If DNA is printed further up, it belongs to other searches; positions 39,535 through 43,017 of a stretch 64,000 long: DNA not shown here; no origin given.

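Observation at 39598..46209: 1627-aa MMPL/RND-type transporter with a hugely expanded ectodomain, in a PadR / surface protein / membrane-wHTH module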

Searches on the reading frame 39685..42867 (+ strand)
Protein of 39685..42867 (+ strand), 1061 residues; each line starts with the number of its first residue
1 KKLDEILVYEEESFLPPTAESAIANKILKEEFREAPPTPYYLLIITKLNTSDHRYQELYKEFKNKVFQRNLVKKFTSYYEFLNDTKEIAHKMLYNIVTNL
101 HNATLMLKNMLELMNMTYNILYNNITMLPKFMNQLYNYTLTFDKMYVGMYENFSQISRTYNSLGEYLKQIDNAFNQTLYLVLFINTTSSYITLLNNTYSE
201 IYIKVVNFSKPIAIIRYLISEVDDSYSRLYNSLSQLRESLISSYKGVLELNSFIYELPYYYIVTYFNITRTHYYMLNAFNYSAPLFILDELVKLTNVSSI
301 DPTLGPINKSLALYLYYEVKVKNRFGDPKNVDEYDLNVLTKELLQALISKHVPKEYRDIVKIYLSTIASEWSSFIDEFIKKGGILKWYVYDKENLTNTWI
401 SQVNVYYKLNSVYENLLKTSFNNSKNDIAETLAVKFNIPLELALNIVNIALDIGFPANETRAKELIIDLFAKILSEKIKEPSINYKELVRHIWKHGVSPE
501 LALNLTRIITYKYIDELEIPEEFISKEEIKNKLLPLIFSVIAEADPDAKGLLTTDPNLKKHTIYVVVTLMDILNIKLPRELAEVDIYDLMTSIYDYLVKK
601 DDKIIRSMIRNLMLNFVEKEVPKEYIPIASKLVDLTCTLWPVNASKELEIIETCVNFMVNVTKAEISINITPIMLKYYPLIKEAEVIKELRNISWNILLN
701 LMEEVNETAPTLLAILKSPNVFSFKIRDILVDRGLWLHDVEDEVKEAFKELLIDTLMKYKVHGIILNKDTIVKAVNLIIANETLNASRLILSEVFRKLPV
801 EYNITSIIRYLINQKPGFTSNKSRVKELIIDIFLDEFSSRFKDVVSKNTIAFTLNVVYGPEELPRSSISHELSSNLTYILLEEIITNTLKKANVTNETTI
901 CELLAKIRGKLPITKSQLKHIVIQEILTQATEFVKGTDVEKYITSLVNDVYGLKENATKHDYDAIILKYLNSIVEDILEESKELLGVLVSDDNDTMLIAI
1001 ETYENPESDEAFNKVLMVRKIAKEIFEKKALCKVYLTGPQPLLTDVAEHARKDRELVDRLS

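Call 37: find_related_loci(query=A2, collection=metagenome_contigs, flank=10000)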
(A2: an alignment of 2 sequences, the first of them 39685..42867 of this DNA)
Query A2 (1061 aa) in metagenome_contigs; peptide patterns used: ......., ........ (x = any residue, [..] = any of these).
79 stretches matched a pattern; 1 encode a relative of the query (tblastn E <= 1e-3); 1 distinct loci.
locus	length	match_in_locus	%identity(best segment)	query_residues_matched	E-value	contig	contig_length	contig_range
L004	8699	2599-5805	51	1-1061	0e+0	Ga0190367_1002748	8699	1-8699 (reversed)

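Call 46: search_protein_representatives(alignment_id=A2)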
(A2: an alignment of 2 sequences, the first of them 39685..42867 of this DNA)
Query: 2 sequences, 1072 profile positions. Proteins with E-value up to 0.001 (for the whole library): 24; up to 1e-10: 11; up to 1e-30: 2. The best 24 are listed.
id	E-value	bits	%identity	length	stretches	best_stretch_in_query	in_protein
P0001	0.0e+00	2115.3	-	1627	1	1-1072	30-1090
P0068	7.7e-56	206.3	-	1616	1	8-1072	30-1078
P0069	2.9e-27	111.7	-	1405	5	2-157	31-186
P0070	9.1e-26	106.8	-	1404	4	2-118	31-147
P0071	5.0e-22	94.4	-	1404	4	2-141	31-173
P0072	6.5e-18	80.8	-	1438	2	2-504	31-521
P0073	3.8e-17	78.2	-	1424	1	7-506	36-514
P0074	8.2e-17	77.1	-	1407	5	141-526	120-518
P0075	2.0e-14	69.2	-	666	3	2-171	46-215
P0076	5.9e-12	61.0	-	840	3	2-304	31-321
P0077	8.8e-11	57.1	-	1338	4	2-96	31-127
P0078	1.4e-10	56.5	-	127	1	2-92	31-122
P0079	8.1e-08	47.3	-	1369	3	2-198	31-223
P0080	8.2e-08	47.3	-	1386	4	3-139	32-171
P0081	4.8e-07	44.8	-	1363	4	2-188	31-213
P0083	7.3e-06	40.9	-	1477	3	2-170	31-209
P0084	1.4e-05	40.0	-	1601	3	2-282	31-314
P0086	8.5e-05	37.3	-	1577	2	3-275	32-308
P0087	1.5e-04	36.5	-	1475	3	2-277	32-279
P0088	3.4e-04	35.3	-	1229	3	162-386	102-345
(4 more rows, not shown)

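Call 48: list_cluster_members(proteins=[P0068, P0069, P0072, P0073, P0074, P0084, P0086, P0083, P0077, P0087])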
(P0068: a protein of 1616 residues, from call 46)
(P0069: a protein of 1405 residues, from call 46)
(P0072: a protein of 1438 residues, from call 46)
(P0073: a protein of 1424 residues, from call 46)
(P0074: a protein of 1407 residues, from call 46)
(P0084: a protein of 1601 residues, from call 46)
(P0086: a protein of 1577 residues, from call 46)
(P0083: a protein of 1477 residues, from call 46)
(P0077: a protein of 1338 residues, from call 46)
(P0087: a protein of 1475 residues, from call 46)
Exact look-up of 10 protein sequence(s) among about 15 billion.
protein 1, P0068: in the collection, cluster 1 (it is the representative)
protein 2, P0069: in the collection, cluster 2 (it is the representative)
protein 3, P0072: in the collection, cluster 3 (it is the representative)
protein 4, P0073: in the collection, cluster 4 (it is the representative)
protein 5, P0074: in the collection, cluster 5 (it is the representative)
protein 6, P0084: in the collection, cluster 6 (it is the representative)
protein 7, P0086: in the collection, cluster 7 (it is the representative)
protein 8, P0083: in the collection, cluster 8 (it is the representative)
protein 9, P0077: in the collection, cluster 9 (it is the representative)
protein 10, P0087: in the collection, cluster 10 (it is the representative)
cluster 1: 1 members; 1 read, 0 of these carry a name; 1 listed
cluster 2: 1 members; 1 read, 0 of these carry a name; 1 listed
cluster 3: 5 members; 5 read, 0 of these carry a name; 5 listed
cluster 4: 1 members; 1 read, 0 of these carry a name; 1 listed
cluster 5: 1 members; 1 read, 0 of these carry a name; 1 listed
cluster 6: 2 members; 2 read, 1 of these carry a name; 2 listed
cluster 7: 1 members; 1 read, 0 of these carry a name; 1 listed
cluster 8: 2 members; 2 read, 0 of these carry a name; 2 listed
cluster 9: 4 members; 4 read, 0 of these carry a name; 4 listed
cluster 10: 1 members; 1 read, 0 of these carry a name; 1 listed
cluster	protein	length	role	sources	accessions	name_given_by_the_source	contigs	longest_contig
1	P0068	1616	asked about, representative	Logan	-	-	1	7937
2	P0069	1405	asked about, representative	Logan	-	-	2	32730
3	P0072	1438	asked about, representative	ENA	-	-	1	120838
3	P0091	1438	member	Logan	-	-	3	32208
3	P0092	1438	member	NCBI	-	-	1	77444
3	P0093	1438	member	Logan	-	-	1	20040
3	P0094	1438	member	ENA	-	-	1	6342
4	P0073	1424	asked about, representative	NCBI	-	-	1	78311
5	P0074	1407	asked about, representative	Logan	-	-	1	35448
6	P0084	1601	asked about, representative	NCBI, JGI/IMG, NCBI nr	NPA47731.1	MAG: MMPL family transporter [Thermococci archaeon] | MMPL family transporter [Thermococci archaeon]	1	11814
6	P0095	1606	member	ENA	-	-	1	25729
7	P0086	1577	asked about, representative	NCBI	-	-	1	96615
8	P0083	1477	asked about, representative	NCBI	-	-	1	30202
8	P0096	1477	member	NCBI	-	-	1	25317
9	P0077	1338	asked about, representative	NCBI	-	-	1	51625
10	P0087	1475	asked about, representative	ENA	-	-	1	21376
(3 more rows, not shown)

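Call 49: predict_structure(alignment_id=A2)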
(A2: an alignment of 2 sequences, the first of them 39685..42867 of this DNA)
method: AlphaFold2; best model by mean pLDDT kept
length: 1061 residues; sequences in the alignment: 2
mean_pLDDT: 35.2   pTM: 0.20
mean pLDDT of the five models: 35.2, 33.3, 33.0, 32.5, 32.4
residues with pLDDT >= 90: 0; 70-90: 0; 50-70: 23; < 50: 1038
segments of 3 or more residues with pLDDT < 50: 1-995, 1004-1012, 1014-1016, 1028-1033, 1049-1052, 1054-1061
pLDDT, mean of each block of 10 residues (from residue 1): 29 36 36 34 35 45 41 33 30 30 31 31 31 31 34 37 38 35 33 31 28 30 34 37 35 31 26 28 29 32 30 34 36 37 36 32 29 32 31 32 30 35 41 37 35 33 33 39 40 34 36 36 40 39 36 40 37 31 36 34 39 40 35 36 32 31 30 35 35 38 33 30 29 31 34 34 30 35 33 36 33 30 35 35 31 32 31 34 40 41 38 37 39 35 37 38 34 36 40 45 46 50 49 49 50 46 39
secondary structure, 60 per line:
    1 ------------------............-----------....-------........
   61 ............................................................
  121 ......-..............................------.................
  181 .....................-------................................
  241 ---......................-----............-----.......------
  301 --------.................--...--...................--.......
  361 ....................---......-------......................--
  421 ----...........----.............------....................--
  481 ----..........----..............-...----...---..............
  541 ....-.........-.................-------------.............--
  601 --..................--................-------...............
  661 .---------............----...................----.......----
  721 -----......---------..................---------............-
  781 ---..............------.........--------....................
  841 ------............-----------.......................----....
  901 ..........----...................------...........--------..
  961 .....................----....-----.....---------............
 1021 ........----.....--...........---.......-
elements in order (helices of 4 or more, strands of 3 or more residues): H19-30 H42-45 H53-126 H128-157 H164-201 H209-240 H244-265 H271-282 H288-294 H309-325 H333-351 H354-380 H384-389 H397-418 H425-435 H440-452 H459-478 H485-494 H499-512 H527-544 H546-554 H556-572 H586-598 H603-620 H623-638 H646-661 H671-682 H687-705 H710-716 H726-731 H741-758 H768-779 H784-797 H804-812 H821-840 H847-858 H870-892 H897-910 H915-933 H940-950 H959-981 E986-989 E995-999 H1009-1028 E1033-1037 H1040-1050 H1054-1059
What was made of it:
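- Tried and rejected: First AlphaFold run on a 2-sequence alignment. pLDDT 35, unusable (call 49).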

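Call 50: find_encoding_contigs(protein=P0072, flank=8000, max_places=2)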
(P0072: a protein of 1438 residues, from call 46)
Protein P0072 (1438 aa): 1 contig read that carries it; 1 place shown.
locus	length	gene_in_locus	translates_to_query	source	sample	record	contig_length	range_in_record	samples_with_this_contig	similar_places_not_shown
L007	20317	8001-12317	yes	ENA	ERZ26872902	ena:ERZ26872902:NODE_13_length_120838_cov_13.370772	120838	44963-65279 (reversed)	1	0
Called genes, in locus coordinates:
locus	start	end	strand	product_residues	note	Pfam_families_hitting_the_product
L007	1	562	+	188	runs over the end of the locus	PF01380:SIS, PF13580:SIS_2 (weak)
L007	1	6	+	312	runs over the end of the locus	PF01261:AP_endonuc_2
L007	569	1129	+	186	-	PF01864:CarS-like, PF01148:CTP_transf_1 (weak)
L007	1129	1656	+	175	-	PF00156:Pribosyltran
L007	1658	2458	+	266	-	PF03029:ATP_bind_1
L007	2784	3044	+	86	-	PF00736:EF1_GNE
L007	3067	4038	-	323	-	PF02729:OTCace_N, PF00185:OTCace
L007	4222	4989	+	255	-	PF00154:RecA_N (faint), PF13481:AAA_25 (weak), PF03796:DnaB_C, PF06745:ATPase, PF23442:DUF7125, PF07088:GvpD_P-loop (weak), PF13173:AAA_14 (weak), PF20720:nSTAND3 (weak)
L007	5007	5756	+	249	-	-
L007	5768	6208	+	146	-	PF01877:RNA_binding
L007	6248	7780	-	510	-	PF02885:Glycos_trans_3N, PF00591:Glycos_transf_3, PF07831:PYNP_C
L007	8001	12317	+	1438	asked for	PF03176:MMPL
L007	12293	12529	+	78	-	-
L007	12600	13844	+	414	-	PF00009:GTP_EFTU, PF03193:RsgA_GTPase (faint), PF03144:GTP_EFTU_D2, PF09173:eIF2_C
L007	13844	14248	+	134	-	PF01850:PIN (weak), PF13638:PIN_4, PF18477:PIN_9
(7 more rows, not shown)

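Call 51: find_encoding_contigs(protein=P0068, flank=8000, max_places=2)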
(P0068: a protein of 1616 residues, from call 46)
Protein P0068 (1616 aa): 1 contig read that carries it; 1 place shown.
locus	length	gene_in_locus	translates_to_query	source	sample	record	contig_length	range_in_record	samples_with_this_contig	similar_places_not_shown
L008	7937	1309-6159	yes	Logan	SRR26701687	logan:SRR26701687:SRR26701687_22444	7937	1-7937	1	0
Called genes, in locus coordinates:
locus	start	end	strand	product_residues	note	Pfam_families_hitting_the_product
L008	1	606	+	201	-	?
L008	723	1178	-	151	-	PF02334:RTP (weak), PF03551:PadR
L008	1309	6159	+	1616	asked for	PF03176:MMPL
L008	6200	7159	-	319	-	PF00294:PfkB, PF25270:Khk (faint)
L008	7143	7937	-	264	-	?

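Call 52: find_encoding_contigs(protein=P0069, flank=6000, max_places=2)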
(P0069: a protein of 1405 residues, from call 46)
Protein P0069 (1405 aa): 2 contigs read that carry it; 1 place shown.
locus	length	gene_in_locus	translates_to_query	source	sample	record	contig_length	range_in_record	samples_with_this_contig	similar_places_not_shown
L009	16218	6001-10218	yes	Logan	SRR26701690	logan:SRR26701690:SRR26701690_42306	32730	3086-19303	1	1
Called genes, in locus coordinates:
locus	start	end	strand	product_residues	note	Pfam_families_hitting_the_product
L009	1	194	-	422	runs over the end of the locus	PF01078:Mg_chelatase (faint), PF13476:AAA_23 (faint), PF13555:AAA_29 (faint), PF25199:nSTAND_NTPase5 (faint), PF00005:ABC_tran, PF00931:NB-ARC (faint), PF00005:ABC_tran, PF13304:AAA_21 (weak), +9 more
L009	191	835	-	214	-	PF02632:BioY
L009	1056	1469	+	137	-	PF14601:TFX_C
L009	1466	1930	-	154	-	PF01967:MoaC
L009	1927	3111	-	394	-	-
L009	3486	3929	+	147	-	-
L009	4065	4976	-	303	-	PF04055:Radical_SAM, PF06463:Mob_synth_C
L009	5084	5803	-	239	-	PF03009:GDPD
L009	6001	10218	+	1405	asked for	PF03176:MMPL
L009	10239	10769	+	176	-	PF03551:PadR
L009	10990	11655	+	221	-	PF01987:AIM24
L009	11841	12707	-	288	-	PF27293:AF_1575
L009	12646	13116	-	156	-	PF03692:CxxCxxCC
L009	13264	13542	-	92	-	PF10437:Lip_prot_lig_C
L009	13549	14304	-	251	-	PF21948:LplA-B_cat, PF03099:BPL_LplA_LipB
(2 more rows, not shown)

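Call 53: find_encoding_contigs(protein=P0086, flank=6000, max_places=2)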
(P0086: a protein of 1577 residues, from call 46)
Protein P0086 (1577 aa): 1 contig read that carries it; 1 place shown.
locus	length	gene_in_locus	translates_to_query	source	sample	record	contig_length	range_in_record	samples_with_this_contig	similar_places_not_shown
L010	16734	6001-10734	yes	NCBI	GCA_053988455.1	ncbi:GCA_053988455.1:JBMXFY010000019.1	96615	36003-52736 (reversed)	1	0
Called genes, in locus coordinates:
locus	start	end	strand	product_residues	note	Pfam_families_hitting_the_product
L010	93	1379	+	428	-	PF00202:Aminotran_3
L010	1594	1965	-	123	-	PF02675:AdoMet_dc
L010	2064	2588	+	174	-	PF18306:LDcluster4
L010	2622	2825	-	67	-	-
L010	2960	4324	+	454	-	PF02878:PGM_PMM_I, PF02879:PGM_PMM_II, PF02880:PGM_PMM_III, PF00408:PGM_PMM_IV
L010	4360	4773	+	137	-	PF03966:Trm112p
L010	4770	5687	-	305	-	PF01379:Porphobil_deam, PF03900:Porphobil_deamC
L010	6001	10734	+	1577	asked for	PF03176:MMPL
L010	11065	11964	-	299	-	-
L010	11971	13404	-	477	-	-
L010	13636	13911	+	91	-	-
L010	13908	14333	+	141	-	PF01850:PIN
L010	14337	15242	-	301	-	PF02511:Thy1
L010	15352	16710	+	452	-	PF02310:B12-binding (weak), PF04055:Radical_SAM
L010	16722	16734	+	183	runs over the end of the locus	-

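Call 76: predict_structure(alignment_id=A4)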
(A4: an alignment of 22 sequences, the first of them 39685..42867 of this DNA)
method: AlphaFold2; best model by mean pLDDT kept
length: 1061 residues; sequences in the alignment: 22
mean_pLDDT: 83.1   pTM: 0.48
mean pLDDT of the five models: 83.1, 83.1, 81.5, 80.7, 80.7
residues with pLDDT >= 90: 225; 70-90: 745; 50-70: 79; < 50: 12
segments of 3 or more residues with pLDDT < 50: 1-9
pLDDT, mean of each block of 10 residues (from residue 1): 38 69 79 65 86 84 86 83 81 81 80 83 85 82 81 82 82 84 85 86 85 88 92 91 91 93 94 90 74 90 88 86 81 92 90 90 94 91 90 92 94 93 93 90 92 89 93 86 87 91 90 81 83 90 92 89 88 72 77 86 87 87 83 88 84 80 67 83 87 87 64 78 89 89 88 82 78 89 87 71 63 80 83 80 83 87 84 87 80 68 74 79 78 60 77 81 82 75 76 85 80 86 86 83 75 69 44
secondary structure, 60 per line:
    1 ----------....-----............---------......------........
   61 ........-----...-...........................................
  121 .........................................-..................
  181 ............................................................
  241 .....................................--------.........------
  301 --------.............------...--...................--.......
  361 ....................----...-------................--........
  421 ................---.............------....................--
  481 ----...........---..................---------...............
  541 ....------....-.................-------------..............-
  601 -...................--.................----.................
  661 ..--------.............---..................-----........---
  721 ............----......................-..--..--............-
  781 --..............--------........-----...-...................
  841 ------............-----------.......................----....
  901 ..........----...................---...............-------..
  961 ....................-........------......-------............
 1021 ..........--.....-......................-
elements in order (helices of 4 or more, strands of 3 or more residues): H11-14 H20-31 E41-46 H53-68 E74-76 H78-161 H163-277 H286-294 H309-321 H333-351 H354-380 H395-410 H413-436 H440-452 H459-478 H485-495 H499-516 H526-544 H551-554 H556-572 H586-599 H602-620 H623-639 H644-662 H671-683 H687-704 H710-717 H721-732 H737-758 H768-779 H783-796 H805-812 H822-840 H847-858 H870-892 H897-910 H915-933 H937-951 H959-980 H982-988 E996-1001 H1009-1030 E1033-1037 H1039-1060
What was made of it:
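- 39625..39915 (+): TM1 (about residues 10-30) and the N-terminal beta-alpha-beta half of periplasmic domain 1 (about residues 31-106). Model strands at residues 70-75 and 103-105 and a helix at 82-97 (call 76).
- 39916..40515 (+): Antiparallel coiled-coil hairpin: helices at residues 107-190 and 192-306, with 11 sequons. AlphaFold model built on a 22-sequence alignment, local pLDDT about 80-94 (call 76).
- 40516..42627 (+): All-alpha domain of about 35 short helices (about residues 307-1010), with 18 sequons between residues 330 and 1000. It includes the family-conserved DPxAxGxL motif and a segment (about residues 650-750) found only in the closest relatives. Model secondary structure (call 76).
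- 42628..42852 (+): C-terminal beta-alpha-beta half of periplasmic domain 1 (about residues 1011-1085). Model strands and helix (call 76).
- On MmpL4/5-type coiled-coil pumps: The hairpin here is in PD1 (call 76).
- It shows 84- and 115-residue helices forming a hairpin, then about 35 short helices, flanked by the two beta-alpha-beta halves of PD1 (call 76).
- Tried and rejected: It was replaced by the 22-sequence run (call 76).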
